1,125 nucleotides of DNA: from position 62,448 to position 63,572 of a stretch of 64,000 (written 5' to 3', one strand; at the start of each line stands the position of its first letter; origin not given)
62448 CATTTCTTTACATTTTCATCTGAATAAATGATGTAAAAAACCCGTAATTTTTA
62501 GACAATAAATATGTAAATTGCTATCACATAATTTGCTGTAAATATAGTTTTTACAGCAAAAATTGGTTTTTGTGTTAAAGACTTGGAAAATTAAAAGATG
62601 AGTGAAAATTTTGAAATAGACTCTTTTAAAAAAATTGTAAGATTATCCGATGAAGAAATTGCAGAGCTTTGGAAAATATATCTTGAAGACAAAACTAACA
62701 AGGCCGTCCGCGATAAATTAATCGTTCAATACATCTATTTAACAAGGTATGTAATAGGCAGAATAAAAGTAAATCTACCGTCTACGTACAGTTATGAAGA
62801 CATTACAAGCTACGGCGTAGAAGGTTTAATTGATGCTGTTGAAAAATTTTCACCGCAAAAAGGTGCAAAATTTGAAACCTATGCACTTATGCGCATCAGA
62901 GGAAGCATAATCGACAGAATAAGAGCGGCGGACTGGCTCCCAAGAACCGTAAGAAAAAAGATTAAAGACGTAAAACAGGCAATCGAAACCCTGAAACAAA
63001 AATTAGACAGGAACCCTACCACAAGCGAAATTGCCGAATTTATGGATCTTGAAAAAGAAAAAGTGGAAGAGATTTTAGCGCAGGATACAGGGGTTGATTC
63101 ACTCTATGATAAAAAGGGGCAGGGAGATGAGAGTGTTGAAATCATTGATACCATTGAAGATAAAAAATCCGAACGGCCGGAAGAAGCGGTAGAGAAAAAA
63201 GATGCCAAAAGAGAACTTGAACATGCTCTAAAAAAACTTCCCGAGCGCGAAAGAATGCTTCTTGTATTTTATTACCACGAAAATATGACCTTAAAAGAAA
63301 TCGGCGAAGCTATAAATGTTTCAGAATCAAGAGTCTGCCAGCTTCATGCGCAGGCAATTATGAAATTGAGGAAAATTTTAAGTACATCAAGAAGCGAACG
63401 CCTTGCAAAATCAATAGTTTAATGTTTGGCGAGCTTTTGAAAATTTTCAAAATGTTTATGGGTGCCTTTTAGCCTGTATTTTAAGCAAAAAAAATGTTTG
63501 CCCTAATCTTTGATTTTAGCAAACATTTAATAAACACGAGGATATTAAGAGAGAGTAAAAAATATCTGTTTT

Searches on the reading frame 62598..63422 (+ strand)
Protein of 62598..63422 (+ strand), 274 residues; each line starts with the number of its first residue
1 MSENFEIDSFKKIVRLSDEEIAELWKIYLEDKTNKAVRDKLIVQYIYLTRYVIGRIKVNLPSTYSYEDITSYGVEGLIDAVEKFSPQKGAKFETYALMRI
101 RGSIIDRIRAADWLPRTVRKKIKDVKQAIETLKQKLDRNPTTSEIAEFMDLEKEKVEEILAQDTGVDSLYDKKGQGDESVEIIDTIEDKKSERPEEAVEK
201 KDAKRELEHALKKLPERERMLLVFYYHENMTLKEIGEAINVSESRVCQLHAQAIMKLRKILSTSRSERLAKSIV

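Call 28: find_encoding_contigs(protein=window:62598-63422:+, flank=1200, max_places=10)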
Protein window:62598-63422:+ (274 aa): 13 contigs read that carry it; 7 places shown.
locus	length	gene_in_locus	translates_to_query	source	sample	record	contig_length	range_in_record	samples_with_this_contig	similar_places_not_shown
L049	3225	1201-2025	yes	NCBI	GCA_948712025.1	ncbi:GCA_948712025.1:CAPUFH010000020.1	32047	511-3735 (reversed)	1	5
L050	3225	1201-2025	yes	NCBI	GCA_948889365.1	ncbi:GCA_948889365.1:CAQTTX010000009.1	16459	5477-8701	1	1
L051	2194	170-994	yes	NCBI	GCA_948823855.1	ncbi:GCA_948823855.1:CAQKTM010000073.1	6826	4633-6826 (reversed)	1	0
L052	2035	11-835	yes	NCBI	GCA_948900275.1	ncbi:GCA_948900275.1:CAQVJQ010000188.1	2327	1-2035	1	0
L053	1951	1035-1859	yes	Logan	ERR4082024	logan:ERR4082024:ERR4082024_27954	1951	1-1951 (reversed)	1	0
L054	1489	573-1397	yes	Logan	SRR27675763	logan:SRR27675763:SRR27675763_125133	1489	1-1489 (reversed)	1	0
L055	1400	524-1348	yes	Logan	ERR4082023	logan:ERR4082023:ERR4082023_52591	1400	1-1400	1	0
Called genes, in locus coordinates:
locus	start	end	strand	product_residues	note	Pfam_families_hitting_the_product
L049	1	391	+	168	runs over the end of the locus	PF01842:ACT, PF22629:ACT_AHAS_ss, PF13710:ACT_5, PF10369:ALS_ss_C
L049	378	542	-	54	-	-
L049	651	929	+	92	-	PF20075:DUF6471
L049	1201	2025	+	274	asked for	PF04542:Sigma70_r2, PF04539:Sigma70_r3, PF08281:Sigma70_r4_2, PF04545:Sigma70_r4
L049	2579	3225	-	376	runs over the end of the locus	PF02096:60KD_IMP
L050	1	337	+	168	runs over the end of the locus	PF01842:ACT, PF22629:ACT_AHAS_ss, PF13710:ACT_5, PF10369:ALS_ss_C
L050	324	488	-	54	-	-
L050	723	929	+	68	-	PF20075:DUF6471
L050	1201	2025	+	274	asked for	PF04542:Sigma70_r2, PF04539:Sigma70_r3, PF08281:Sigma70_r4_2, PF04545:Sigma70_r4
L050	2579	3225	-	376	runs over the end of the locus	PF02096:60KD_IMP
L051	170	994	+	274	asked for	PF04542:Sigma70_r2, PF04539:Sigma70_r3, PF08281:Sigma70_r4_2, PF04545:Sigma70_r4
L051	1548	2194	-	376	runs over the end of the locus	PF02096:60KD_IMP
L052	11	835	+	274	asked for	PF04542:Sigma70_r2, PF04539:Sigma70_r3, PF08281:Sigma70_r4_2, PF04545:Sigma70_r4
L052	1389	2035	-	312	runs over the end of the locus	?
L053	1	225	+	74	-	?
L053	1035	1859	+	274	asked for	PF04542:Sigma70_r2, PF04539:Sigma70_r3, PF08281:Sigma70_r4_2, PF04545:Sigma70_r4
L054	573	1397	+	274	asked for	PF04542:Sigma70_r2, PF04539:Sigma70_r3, PF08281:Sigma70_r4_2, PF04545:Sigma70_r4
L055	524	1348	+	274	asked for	PF04542:Sigma70_r2, PF04539:Sigma70_r3, PF08281:Sigma70_r4_2, PF04545:Sigma70_r4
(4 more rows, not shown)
